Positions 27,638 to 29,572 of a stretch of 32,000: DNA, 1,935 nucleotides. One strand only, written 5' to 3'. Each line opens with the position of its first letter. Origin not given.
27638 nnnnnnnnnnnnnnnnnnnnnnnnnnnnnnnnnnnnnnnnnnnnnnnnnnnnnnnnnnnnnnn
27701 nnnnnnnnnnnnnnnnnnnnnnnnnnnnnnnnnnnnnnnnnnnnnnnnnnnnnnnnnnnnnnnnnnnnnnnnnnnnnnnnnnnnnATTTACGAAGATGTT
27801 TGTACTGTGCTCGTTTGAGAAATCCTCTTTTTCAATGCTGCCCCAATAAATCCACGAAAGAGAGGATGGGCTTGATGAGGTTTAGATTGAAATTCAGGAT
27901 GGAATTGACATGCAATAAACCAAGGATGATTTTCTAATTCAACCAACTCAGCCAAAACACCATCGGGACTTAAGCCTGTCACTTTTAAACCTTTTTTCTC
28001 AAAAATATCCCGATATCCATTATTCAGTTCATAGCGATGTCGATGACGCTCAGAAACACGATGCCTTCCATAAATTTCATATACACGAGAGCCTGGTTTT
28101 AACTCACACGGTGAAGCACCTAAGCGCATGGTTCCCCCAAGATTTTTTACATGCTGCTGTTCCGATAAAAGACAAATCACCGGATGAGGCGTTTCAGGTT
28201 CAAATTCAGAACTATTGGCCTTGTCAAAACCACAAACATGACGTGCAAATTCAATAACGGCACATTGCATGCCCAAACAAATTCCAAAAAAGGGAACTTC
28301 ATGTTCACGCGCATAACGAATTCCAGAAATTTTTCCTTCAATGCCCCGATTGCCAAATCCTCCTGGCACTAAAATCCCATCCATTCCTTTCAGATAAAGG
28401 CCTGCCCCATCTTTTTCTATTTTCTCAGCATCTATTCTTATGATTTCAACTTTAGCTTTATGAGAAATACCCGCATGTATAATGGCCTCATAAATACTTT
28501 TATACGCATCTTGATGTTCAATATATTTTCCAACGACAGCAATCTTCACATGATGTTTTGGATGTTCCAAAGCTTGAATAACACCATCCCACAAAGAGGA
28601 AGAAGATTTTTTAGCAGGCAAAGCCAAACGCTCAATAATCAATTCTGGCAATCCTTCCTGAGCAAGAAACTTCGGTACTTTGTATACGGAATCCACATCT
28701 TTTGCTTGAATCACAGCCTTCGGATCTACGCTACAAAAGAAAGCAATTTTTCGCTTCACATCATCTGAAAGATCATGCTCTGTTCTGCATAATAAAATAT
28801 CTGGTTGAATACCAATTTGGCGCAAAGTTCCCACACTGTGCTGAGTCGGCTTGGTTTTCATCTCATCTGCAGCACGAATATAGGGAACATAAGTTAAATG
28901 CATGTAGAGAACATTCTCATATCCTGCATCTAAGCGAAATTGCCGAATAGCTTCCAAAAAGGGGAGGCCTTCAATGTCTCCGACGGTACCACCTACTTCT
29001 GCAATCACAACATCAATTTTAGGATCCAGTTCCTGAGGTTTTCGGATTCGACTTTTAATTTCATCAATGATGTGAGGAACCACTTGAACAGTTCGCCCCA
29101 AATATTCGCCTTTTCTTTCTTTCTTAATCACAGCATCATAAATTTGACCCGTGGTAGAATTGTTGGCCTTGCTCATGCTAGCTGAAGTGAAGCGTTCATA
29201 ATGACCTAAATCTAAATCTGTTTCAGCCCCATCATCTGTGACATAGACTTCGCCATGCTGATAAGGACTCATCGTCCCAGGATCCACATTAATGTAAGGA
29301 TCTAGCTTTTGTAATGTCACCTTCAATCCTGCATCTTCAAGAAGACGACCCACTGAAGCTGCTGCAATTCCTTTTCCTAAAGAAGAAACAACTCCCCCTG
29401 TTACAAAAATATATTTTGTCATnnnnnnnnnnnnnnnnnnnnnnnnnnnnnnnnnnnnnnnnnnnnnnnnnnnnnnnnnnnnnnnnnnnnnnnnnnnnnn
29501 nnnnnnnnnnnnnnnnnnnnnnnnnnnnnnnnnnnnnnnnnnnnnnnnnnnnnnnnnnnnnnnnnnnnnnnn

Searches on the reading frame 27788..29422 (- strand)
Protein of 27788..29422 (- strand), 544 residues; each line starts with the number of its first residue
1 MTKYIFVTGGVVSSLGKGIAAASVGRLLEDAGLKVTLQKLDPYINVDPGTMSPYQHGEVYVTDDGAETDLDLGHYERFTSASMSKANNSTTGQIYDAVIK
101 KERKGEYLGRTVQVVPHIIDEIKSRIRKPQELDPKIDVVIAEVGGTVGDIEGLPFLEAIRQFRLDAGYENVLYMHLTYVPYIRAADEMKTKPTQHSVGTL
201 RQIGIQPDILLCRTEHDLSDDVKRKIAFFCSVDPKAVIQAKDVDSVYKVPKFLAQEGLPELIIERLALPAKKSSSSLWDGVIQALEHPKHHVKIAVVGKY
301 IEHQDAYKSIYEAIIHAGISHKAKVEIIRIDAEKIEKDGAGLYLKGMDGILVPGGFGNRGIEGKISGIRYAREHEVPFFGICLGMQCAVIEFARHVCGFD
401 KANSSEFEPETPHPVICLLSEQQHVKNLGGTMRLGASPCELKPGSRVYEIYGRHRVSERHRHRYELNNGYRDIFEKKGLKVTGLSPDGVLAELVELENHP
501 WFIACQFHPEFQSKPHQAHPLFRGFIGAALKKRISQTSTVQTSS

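Call 26: find_encoding_contigs(protein=window:27788-29422:-, flank=2000, max_places=3)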
Protein window:27788-29422:- (544 aa): 3 contigs read that carry it; 2 places shown.
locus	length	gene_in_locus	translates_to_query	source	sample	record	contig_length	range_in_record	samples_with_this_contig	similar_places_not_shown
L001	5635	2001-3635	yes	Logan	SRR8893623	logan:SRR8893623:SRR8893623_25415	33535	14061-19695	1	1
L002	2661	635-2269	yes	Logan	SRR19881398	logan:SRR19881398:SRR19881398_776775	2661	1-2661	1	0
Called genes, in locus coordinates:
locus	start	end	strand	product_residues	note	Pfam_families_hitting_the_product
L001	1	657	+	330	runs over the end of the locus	PF00294:PfkB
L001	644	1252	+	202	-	PF08645:PNK3P (weak), PF00702:Hydrolase, PF13419:HAD_2, PF13242:Hydrolase_like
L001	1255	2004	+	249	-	PF02348:CTP_transf_3, PF12804:NTP_transf_3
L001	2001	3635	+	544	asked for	PF06418:CTP_synth_N, PF00117:GATase, PF07722:Peptidase_C26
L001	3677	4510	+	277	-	PF00793:DAHP_synth_1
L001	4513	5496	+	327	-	PF13580:SIS_2 (faint), PF01380:SIS, PF00571:CBS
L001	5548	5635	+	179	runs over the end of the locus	PF13419:HAD_2 (faint), PF00702:Hydrolase, PF08282:Hydrolase_3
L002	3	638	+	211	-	?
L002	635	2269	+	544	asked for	PF06418:CTP_synth_N, PF00117:GATase, PF07722:Peptidase_C26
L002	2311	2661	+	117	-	?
